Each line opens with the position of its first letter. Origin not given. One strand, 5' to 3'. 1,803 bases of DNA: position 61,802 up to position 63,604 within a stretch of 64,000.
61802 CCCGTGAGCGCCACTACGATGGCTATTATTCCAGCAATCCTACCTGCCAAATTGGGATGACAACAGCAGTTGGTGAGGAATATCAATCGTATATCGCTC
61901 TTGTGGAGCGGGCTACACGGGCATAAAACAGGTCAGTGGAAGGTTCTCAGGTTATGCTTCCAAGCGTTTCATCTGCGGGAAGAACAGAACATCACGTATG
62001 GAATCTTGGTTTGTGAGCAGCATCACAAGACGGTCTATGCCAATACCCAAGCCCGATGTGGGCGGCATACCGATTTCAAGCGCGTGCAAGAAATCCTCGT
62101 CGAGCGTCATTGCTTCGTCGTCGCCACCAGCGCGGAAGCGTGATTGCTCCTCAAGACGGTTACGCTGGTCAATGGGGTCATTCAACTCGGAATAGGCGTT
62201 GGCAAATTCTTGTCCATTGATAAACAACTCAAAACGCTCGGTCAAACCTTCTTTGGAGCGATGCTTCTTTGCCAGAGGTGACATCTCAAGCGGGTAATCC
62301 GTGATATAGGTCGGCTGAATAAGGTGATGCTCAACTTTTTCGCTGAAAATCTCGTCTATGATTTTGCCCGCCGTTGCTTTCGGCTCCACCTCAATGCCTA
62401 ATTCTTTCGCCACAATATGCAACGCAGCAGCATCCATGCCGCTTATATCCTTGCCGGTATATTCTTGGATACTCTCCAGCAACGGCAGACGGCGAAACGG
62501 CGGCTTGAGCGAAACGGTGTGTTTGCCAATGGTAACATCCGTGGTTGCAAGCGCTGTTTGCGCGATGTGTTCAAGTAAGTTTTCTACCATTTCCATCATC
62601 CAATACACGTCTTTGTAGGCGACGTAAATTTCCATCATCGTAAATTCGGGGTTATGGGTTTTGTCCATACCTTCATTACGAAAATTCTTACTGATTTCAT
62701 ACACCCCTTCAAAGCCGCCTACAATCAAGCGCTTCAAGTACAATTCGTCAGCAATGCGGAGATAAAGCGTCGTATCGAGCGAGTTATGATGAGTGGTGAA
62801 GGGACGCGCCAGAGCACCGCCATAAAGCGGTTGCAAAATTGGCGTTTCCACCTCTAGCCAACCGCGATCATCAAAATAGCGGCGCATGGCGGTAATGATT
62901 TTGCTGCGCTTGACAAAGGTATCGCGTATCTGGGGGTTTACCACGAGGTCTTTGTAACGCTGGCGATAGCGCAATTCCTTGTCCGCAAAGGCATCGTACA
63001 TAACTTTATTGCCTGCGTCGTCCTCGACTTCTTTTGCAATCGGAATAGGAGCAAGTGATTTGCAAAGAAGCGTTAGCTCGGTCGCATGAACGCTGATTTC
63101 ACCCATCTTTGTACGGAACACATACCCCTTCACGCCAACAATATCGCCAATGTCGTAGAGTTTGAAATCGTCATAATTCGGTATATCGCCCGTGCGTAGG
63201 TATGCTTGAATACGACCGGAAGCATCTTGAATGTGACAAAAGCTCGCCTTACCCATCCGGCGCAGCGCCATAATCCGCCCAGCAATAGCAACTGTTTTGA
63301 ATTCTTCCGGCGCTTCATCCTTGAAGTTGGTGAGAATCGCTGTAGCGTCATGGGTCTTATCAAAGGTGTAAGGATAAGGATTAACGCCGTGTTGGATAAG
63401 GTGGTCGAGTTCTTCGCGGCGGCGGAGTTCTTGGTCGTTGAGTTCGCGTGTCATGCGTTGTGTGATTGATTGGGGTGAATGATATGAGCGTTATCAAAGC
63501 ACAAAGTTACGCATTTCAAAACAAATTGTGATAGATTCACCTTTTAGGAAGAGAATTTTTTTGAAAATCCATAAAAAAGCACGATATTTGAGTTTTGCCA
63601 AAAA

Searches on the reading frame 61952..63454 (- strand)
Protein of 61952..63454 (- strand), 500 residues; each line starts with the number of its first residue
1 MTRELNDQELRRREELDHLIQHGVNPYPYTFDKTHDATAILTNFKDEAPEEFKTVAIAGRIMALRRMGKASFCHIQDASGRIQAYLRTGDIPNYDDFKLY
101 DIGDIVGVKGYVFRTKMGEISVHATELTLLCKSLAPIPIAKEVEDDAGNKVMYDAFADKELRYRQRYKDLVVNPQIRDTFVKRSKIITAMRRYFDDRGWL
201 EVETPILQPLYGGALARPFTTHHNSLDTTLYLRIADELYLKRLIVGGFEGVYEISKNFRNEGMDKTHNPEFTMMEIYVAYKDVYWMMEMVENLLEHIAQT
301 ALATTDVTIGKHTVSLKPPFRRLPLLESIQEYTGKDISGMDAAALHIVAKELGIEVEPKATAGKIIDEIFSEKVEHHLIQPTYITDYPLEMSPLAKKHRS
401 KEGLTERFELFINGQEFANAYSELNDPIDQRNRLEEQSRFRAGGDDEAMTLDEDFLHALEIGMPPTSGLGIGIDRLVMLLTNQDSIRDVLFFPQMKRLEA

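Call 51: find_encoding_contigs(protein=window:61952-63454:-, flank=10000, max_places=4)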
Protein window:61952-63454:- (500 aa): 2 contigs read that carry it; 2 places shown.
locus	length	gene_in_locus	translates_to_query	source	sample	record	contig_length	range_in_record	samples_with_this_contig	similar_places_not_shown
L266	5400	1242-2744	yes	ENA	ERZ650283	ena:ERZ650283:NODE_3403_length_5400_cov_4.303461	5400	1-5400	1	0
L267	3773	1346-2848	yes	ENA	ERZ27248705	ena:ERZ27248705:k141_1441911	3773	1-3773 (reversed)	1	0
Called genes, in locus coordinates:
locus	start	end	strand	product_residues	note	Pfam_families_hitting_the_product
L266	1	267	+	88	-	?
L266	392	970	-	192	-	PF05198:IF3_N, PF00707:IF3_C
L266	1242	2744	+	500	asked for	PF01336:tRNA_anti-codon, PF00152:tRNA-synt_2, PF01409:tRNA-synt_2d (faint)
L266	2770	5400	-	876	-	?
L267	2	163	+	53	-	?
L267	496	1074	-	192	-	PF05198:IF3_N, PF00707:IF3_C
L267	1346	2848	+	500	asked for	PF01336:tRNA_anti-codon, PF00152:tRNA-synt_2, PF01409:tRNA-synt_2d (faint)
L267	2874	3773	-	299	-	?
